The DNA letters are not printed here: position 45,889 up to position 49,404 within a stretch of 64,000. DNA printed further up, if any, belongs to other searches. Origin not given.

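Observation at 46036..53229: Giant protein is an internal duplication with an unusual anchor-ectodomain-TM cluster-ectodomain-anchor layout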

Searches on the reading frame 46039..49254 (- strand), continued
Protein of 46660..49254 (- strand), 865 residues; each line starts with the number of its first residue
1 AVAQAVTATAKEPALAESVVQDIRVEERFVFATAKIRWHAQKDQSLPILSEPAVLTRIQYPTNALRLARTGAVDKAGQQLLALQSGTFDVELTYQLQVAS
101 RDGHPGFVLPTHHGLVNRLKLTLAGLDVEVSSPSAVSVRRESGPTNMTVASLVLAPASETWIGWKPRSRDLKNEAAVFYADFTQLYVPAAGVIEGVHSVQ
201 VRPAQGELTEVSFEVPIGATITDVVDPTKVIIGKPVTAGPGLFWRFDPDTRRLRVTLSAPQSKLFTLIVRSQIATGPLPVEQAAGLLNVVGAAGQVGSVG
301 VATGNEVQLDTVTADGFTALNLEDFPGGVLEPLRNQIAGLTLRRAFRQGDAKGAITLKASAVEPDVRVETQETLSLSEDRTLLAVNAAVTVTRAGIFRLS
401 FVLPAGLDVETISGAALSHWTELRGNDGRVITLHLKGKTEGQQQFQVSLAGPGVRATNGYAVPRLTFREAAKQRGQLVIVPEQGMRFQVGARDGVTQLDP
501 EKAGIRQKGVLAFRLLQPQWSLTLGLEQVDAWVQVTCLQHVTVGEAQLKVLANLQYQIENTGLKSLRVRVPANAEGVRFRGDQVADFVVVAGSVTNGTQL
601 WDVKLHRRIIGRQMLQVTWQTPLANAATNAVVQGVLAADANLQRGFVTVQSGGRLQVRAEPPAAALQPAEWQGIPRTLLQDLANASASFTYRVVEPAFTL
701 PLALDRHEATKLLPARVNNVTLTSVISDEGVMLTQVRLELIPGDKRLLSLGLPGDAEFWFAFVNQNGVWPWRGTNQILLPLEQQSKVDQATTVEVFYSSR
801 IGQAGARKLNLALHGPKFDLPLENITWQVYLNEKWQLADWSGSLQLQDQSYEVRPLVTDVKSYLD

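Call 73: find_encoding_contigs(protein=P0238, flank=10000, max_places=1)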
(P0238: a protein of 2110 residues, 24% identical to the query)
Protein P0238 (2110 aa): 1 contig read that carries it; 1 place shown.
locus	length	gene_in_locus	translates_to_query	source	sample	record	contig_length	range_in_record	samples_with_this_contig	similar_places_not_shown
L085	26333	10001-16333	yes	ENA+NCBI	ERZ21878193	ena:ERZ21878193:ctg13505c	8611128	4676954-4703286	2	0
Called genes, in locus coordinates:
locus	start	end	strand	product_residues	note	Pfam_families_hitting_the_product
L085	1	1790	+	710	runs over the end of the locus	PF13089:PP_kinase_N, PF02503:PP_kinase, PF17941:PP_kinase_C_1, PF13091:PLDc_2 (faint), PF13090:PP_kinase_C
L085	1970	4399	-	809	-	PF07992:Pyr_redox_2, PF13738:Pyr_redox_3, PF00070:Pyr_redox, PF01593:Amino_oxidase, PF02852:Pyr_redox_dim, PF00581:Rhodanese, PF01206:TusA, PF13686:DrsE_2, +4 more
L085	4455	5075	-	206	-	PF00440:TetR_N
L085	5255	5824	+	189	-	PF04542:Sigma70_r2, PF08281:Sigma70_r4_2, PF04545:Sigma70_r4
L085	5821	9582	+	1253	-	PF13490:zf-HC2 (weak), PF12450:vWF_A, PF00092:VWA, PF13519:VWA_2, PF13768:VWA_3, PF12034:YfbK_C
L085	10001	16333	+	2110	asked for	-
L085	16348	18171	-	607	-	PF13414:TPR_11 (weak), PF13432:TPR_16 (weak), PF00515:TPR_1, PF07719:TPR_2 (weak), PF13181:TPR_8 (weak), PF13431:TPR_17 (weak), PF13414:TPR_11, PF13424:TPR_12, +9 more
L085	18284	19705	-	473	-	PF00884:Sulfatase, PF01663:Phosphodiest, PF16347:SGSH_C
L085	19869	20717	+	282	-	PF12833:HTH_18, PF00165:HTH_AraC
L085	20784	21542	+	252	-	-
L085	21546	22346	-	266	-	PF02311:AraC_binding (weak), PF12833:HTH_18, PF00165:HTH_AraC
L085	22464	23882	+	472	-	PF02056:Glyco_hydro_4, PF11975:Glyco_hydro_4C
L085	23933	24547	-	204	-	PF00657:Lipase_GDSL, PF13472:Lipase_GDSL_2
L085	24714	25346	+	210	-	PF00392:GntR, PF13412:HTH_24 (faint), PF07729:FCD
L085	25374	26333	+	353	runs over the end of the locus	PF00180:Iso_dh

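Call 74: find_encoding_contigs(protein=P0199, flank=10000, max_places=1)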
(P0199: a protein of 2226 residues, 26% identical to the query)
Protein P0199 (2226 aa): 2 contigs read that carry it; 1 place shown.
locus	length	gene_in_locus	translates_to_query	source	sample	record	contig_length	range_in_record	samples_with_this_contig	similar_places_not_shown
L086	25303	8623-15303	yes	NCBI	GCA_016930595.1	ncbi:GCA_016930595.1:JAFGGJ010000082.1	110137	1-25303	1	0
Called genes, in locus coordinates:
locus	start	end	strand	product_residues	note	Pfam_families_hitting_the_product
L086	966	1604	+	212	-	PF00072:Response_reg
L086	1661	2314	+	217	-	PF00702:Hydrolase, PF12710:HAD, PF13419:HAD_2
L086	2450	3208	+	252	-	PF00149:Metallophos, PF12850:Metallophos_2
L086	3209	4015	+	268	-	PF00149:Metallophos, PF12850:Metallophos_2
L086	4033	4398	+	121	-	-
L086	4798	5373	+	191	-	PF04542:Sigma70_r2, PF07638:Sigma70_ECF (weak), PF08281:Sigma70_r4_2, PF04545:Sigma70_r4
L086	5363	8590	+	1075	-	PF13490:zf-HC2, PF12450:vWF_A, PF00092:VWA, PF13519:VWA_2, PF13768:VWA_3, PF12034:YfbK_C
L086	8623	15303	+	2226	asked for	-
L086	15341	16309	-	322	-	PF00795:CN_hydrolase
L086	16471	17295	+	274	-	-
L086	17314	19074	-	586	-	PF13472:Lipase_GDSL_2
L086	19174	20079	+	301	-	PF12715:Abhydrolase_7, PF01738:DLH (weak)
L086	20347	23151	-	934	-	-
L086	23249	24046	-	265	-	PF07714:PK_Tyr_Ser-Thr, PF00069:Pkinase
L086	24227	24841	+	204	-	PF04542:Sigma70_r2, PF08281:Sigma70_r4_2, PF04545:Sigma70_r4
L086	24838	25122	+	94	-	-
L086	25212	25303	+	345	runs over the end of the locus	PF00294:PfkB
